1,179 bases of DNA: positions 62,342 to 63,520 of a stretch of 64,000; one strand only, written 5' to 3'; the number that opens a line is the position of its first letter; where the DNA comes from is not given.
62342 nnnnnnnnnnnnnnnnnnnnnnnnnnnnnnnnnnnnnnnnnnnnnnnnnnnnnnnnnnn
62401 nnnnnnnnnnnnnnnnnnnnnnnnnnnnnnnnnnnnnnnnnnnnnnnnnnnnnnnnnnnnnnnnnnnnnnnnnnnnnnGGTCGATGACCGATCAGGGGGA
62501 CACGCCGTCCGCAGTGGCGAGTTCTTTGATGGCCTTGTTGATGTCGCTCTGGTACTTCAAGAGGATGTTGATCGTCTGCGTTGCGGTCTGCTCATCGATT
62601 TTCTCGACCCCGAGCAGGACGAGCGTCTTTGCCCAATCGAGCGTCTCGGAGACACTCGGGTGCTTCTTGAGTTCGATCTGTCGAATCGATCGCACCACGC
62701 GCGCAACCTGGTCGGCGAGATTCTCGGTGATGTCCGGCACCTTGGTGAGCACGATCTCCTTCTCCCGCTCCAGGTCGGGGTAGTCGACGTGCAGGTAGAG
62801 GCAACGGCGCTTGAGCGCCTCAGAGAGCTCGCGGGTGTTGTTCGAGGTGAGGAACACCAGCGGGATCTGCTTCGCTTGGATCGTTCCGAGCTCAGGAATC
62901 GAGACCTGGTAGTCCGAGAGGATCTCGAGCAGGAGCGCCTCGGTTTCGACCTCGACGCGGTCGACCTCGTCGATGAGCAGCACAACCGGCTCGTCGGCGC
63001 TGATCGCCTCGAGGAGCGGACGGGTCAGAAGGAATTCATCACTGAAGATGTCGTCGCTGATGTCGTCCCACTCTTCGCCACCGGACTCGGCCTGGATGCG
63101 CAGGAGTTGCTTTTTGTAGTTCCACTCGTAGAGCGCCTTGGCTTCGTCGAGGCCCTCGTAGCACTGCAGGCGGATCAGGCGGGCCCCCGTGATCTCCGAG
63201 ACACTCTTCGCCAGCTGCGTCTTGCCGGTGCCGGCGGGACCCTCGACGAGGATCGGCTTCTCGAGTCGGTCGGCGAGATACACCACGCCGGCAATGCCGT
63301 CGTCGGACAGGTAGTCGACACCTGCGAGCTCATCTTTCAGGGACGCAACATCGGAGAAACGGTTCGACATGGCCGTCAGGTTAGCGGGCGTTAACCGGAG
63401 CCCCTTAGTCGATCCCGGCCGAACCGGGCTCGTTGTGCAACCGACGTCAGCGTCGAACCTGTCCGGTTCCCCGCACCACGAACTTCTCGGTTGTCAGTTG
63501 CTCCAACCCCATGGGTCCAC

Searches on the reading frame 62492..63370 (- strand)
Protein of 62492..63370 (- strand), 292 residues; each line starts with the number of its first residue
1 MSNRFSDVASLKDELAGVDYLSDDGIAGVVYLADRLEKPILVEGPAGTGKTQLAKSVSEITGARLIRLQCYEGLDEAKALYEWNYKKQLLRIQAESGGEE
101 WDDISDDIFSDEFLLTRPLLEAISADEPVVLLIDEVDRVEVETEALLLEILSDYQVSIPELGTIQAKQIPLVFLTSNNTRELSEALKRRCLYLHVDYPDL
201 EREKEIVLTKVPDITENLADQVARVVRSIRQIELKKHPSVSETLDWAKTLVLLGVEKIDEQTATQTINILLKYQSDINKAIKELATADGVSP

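Call 53: find_encoding_contigs(protein=window:62492-63370:-, flank=10000, max_places=3)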
Protein window:62492-63370:- (292 aa): 23 contigs read that carry it; 3 places shown.
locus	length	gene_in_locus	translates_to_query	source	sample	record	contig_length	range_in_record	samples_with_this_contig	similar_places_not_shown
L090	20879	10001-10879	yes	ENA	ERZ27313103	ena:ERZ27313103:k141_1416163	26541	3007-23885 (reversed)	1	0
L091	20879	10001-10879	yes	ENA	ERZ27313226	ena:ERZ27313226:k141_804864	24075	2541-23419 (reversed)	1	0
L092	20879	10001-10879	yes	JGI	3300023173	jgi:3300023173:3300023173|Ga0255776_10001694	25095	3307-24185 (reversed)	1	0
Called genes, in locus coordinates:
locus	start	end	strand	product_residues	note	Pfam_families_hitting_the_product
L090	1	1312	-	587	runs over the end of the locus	-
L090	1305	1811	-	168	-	PF07811:TadE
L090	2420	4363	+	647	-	PF01018:GTP1_OBG, PF01926:MMR_HSR1, PF02421:FeoB_N, PF09269:DUF1967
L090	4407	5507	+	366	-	PF00696:AA_kinase, PF01472:PUA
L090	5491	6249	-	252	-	PF04012:PspA_IM30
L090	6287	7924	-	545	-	PF03023:MurJ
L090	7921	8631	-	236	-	-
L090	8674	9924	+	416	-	PF00171:Aldedh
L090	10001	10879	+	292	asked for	PF07724:AAA_2 (weak), PF13191:AAA_16 (weak), PF13401:AAA_22 (weak), PF00004:AAA, PF07726:AAA_3 (faint), PF07728:AAA_5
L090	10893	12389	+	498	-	PF05762:VWA_CoxE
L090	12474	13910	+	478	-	PF01523:PmbA_TldD_1st, PF19289:PmbA_TldD_3rd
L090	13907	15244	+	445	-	PF19289:PmbA_TldD_3rd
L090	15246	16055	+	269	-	PF00583:Acetyltransf_1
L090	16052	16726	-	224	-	PF10099:RskA_C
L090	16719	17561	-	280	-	PF04542:Sigma70_r2, PF08281:Sigma70_r4_2, PF04545:Sigma70_r4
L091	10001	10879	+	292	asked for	PF07724:AAA_2 (weak), PF13191:AAA_16 (weak), PF13401:AAA_22 (weak), PF00004:AAA, PF07726:AAA_3 (faint), PF07728:AAA_5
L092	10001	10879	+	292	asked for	PF07724:AAA_2 (weak), PF13191:AAA_16 (weak), PF13401:AAA_22 (weak), PF00004:AAA, PF07726:AAA_3 (faint), PF07728:AAA_5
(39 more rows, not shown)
